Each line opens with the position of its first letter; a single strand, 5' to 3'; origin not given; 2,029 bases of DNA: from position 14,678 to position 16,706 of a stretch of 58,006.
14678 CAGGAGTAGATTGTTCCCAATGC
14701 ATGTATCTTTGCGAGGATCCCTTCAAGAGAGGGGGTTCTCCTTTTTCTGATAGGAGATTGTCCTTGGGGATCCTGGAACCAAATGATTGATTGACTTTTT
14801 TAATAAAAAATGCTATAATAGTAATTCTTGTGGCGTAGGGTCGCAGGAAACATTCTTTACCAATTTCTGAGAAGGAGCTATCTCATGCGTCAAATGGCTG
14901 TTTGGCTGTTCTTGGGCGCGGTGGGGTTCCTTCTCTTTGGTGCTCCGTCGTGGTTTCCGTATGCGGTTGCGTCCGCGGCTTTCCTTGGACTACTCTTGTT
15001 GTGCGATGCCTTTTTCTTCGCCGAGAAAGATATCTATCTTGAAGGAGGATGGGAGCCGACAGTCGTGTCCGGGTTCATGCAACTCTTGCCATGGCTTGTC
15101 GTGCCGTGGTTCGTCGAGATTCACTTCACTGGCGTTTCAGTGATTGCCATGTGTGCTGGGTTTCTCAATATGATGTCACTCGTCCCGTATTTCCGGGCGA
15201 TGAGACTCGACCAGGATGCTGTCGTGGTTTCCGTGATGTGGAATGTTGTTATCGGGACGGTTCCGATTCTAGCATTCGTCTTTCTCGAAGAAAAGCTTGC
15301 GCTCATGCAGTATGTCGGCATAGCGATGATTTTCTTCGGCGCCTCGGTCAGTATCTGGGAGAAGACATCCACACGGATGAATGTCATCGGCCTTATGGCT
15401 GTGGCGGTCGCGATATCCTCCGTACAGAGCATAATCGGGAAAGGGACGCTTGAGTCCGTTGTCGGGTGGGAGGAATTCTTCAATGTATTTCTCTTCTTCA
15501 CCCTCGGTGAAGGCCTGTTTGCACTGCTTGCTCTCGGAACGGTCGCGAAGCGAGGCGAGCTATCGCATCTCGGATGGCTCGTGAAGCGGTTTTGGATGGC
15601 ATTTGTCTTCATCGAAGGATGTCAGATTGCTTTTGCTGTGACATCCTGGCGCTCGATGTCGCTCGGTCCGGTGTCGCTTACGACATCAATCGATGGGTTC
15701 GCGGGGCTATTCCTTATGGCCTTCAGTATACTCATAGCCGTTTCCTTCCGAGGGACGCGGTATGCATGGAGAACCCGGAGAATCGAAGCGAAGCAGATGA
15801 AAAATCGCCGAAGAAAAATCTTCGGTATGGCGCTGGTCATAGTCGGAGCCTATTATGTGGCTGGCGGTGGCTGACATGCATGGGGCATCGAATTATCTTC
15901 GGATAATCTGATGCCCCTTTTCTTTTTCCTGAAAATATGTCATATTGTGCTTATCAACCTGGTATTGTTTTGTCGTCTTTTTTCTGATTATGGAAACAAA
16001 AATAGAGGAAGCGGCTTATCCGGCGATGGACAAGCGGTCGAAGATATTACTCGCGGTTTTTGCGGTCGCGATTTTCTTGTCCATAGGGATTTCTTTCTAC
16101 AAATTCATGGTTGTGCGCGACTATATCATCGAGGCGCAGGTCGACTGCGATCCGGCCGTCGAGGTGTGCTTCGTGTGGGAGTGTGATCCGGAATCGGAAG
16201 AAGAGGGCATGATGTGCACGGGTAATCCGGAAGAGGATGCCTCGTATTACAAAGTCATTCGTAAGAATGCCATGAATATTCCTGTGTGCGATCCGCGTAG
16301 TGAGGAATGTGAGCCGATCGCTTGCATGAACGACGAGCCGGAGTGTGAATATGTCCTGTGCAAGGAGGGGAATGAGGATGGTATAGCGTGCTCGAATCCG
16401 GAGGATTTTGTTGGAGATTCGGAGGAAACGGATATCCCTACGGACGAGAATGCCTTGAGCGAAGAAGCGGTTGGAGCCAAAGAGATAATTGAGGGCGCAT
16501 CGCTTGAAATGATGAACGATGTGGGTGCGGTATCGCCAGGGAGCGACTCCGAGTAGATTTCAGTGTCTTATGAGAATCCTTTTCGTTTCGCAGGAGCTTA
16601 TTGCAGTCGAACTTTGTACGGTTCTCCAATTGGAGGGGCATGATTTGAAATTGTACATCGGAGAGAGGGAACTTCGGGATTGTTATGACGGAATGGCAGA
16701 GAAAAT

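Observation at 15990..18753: Candidate protein/peptide-modification module: Cys/acid-rich anchored protein + orphan PurD-like ATP-grasp + PRMT-like methyltransferase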

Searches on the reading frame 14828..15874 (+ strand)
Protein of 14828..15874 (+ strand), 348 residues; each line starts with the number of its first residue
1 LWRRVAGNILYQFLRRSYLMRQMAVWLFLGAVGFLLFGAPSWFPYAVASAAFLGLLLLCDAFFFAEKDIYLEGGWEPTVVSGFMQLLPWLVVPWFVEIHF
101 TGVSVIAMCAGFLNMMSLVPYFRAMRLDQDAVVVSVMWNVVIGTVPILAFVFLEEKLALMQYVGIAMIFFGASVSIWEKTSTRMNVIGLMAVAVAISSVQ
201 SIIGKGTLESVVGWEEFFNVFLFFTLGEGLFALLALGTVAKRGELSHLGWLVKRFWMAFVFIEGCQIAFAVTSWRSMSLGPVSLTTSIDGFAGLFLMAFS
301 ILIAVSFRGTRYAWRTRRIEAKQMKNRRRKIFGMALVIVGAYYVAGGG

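Call 3: search_protein_families(library=pfam, proteins=[window:14828-15874:+], max_evalue=0.1)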
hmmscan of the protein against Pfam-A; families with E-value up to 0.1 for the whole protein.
window:14828-15874:+ (348 aa): 0 families

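Call 4: search_protein_families(library=ncbifam, proteins=[window:14828-15874:+], max_evalue=0.1)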
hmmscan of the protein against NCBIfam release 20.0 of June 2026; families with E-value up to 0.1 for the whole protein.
window:14828-15874:+ (348 aa): 0 families

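Call 29: search_protein_families(library=pfam, alignment_id=A3, max_evalue=0.1)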
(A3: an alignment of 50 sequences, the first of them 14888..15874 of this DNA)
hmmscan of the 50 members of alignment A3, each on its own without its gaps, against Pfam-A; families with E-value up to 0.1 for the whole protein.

A. member 1, window:14888-15874:+ (328 aa): 0 families

B. families by the number of members that match (of 50 scanned): 20 families
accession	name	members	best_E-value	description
PF00892.27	EamA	49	5.4e-17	EamA-like transporter family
PF08627.16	CRT-like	3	1.2e-06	CRT-like, chloroquine-resistance transporter-like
PF10639.15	TMEM234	3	0.0021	Putative transmembrane family 234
PF07937.16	DUF1686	3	0.0042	Protein of unknown function (DUF1686)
PF04142.21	Nuc_sug_transp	2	6.3e-05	Nucleotide-sugar transporter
PF03151.22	TPT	2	9.4e-05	Triose-phosphate Transporter family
PF06027.18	SLC35F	2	0.00091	Solute carrier family 35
PF00137.26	ATP-synt_C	2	0.032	ATP synthase subunit C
PF12666.12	PrgI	2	0.041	PrgI family protein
PF06993.17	DUF1304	1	0.0014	Protein of unknown function (DUF1304)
PF12966.13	AtpR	1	0.0047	N-ATPase, AtpR subunit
PF09925.14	DUF2157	1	0.0096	Predicted membrane protein (DUF2157)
PF24661.1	DUF7649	1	0.011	Domain of unknown function (DUF7649)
PF07692.16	Fea1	1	0.014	Low iron-inducible periplasmic protein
PF03006.26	HlyIII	1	0.014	Haemolysin-III related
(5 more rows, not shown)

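Call 87: search_protein_families(library=padloc, proteins=[window:14885-15874:+], max_evalue=0.001)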
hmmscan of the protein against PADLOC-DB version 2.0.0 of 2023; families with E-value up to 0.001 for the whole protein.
window:14885-15874:+ (329 aa): 0 families

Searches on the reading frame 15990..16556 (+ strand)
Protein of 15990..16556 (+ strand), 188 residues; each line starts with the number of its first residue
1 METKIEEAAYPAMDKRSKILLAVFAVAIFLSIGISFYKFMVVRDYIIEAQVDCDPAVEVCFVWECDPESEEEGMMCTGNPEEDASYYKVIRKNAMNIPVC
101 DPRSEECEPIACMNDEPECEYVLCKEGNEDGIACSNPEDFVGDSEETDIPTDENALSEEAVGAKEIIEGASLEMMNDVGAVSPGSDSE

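Call 3: search_protein_families(library=pfam, proteins=[window:15990-16556:+], max_evalue=0.1)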
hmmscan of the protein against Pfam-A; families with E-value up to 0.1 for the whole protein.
window:15990-16556:+ (188 aa): 0 families

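Call 4: search_protein_families(library=ncbifam, proteins=[window:15990-16556:+], max_evalue=0.1)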
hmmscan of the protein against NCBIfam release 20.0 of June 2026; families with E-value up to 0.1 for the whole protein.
window:15990-16556:+ (188 aa): 0 families

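Call 26: search_protein_families(library=pfam, alignment_id=A2, max_evalue=0.1)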
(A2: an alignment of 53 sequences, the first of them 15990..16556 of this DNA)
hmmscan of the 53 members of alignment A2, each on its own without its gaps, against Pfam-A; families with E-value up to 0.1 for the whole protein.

A. member 1, window:15990-16556:+ (188 aa): 0 families

B. families by the number of members that match (of 53 scanned): 8 families
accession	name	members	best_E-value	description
PF08516.17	ADAM_CR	1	0.0014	ADAM cysteine-rich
PF03784.18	Cyclotide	1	0.037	Cyclotide family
PF15701.10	DUF4668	1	0.038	Domain of unknown function (DUF4668)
PF17681.6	GCP_N_terminal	1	0.055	Gamma tubulin complex component N-terminal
PF06211.18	BAMBI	1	0.068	BMP and activin membrane-bound inhibitor (BAMBI) N-terminal domain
PF20619.3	DUF6804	1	0.085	Family of unknown function (DUF6804)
PF23906.1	DUF7248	1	0.09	Family of unknown function (DUF7248)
PF17113.10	AmpE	1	0.095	Regulatory signalling modulator protein AmpE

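Call 53: find_homologous_proteins(query=A2, max_evalue=0.001)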
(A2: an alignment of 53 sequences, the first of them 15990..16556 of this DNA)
Query A2 (53 sequences) (188 aa, profile of the alignment): 60 proteins with E <= 0.001 among 2152 candidates.
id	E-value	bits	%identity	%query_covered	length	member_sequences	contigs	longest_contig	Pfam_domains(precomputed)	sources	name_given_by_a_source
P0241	8.9e-53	197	52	76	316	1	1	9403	-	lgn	-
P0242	1.6e-51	193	47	71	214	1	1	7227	-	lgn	-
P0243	1.6e-51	193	50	69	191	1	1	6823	-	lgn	-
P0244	1.6e-51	193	47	81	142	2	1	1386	-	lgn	-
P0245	2.2e-51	192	50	61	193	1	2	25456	-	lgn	-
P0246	3.5e-51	191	44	91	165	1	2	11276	-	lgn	-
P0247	9.3e-51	190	42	76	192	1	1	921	-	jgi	jgi:hypothetical protein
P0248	1.8e-50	189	45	79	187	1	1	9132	-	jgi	jgi:hypothetical protein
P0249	2.5e-50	189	54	76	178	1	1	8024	-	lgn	-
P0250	2.7e-50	189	100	100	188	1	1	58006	-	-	-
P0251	1.2e-49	186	50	69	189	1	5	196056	-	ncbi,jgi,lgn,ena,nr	ncbi:hypothetical protein L6270_01530 [Candidatus Parcubacteria bacterium]|nr:hypothetical protein [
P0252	2.8e-49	185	48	66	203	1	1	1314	-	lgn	-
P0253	1.5e-48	183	54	61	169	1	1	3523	-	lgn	-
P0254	1.8e-48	183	48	78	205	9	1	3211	-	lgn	-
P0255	3.2e-48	182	53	66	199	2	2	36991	-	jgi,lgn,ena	-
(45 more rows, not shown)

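Call 87: search_protein_families(library=padloc, proteins=[window:16026-16556:+], max_evalue=0.001)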
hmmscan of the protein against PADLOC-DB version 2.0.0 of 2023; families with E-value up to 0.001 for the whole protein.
window:16026-16556:+ (176 aa): 0 families

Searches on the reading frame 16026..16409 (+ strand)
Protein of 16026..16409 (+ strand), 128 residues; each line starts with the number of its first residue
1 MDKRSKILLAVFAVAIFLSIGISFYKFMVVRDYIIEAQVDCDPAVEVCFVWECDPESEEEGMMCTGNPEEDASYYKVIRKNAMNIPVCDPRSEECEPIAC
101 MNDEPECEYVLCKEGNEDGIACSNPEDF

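Call 80: search_protein_representatives(protein=window:16026-16409:+)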
Query: 128 residues. Proteins with E-value up to 0.001 (for the whole library): 501; up to 1e-10: 261; up to 1e-30: 18. The best 150 are listed.
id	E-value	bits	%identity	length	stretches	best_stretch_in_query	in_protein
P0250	3.5e-81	286.0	100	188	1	1-128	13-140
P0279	8.2e-44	165.1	57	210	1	1-127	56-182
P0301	2.6e-37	144.1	50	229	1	2-128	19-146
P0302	1.1e-35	138.8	51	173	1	1-127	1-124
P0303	4.0e-35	137.0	50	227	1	2-127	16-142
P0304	1.3e-34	135.4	50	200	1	1-125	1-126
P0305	1.0e-33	132.5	47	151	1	5-126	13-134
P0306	2.0e-33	131.5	47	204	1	1-126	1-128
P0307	4.4e-33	130.4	50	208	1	5-126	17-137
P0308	8.5e-33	129.5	43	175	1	1-128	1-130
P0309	2.1e-32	128.2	48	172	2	1-126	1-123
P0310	2.4e-32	128.0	50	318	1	1-126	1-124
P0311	2.6e-32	127.9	50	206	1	2-127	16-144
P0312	1.8e-31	125.2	47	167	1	1-127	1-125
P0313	2.1e-31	124.9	47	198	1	1-127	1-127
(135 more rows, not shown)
